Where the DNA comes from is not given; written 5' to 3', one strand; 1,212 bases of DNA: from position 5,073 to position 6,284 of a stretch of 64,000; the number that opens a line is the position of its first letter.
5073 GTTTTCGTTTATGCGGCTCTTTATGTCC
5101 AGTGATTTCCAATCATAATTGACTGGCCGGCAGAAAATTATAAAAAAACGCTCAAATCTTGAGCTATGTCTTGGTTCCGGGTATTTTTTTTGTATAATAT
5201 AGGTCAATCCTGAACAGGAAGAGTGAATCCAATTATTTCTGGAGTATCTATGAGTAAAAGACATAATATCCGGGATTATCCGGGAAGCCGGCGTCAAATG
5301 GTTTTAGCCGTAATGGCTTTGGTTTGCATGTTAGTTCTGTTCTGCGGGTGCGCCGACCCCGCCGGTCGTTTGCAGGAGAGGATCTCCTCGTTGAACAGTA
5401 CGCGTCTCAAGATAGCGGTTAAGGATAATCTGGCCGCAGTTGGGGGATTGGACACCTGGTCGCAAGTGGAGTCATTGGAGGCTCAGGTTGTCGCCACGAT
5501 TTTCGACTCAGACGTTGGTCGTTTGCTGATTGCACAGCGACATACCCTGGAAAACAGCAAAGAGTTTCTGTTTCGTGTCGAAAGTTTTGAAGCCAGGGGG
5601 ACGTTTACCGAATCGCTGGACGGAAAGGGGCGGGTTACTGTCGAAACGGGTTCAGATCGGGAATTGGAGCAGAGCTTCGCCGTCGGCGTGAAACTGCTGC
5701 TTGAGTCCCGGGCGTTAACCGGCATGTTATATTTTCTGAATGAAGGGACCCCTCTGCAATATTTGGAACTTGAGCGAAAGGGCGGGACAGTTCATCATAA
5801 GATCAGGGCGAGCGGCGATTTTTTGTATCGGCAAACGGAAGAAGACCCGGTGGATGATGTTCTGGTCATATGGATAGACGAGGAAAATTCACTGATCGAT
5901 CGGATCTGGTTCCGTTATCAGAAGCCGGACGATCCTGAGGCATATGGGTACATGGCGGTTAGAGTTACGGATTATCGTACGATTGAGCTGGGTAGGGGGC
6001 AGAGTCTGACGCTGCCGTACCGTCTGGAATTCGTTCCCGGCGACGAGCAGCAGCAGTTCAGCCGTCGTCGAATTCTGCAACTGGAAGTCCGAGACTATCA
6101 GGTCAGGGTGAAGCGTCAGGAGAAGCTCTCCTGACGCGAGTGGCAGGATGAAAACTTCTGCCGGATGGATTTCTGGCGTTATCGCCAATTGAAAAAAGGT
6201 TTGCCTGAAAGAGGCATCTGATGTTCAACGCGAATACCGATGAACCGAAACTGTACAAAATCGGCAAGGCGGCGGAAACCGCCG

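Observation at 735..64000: Unrecognised ~105-nt interspersed repeat family (R105): 18 full, 1 edge-truncated and 4 partial copies in 64 kb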

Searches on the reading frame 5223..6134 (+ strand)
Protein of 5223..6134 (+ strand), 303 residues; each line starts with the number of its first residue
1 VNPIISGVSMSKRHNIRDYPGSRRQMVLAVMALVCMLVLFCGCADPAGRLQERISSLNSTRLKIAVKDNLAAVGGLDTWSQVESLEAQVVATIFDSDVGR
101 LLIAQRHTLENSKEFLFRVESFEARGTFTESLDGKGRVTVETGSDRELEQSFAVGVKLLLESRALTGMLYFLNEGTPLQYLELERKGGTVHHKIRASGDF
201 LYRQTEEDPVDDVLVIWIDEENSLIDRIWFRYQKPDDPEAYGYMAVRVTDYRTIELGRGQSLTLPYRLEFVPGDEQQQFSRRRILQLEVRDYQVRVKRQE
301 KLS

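Call 20: search_protein_families(library=pfam, proteins=[window:5223-6134:+])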
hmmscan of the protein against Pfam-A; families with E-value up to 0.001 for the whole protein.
window:5223-6134:+ (303 aa): 0 families

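Call 76: search_protein_families(library=ncbifam, proteins=[window:5223-6134:+], max_evalue=0.01)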
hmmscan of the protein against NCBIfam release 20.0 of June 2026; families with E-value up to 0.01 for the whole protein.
window:5223-6134:+ (303 aa): 0 families
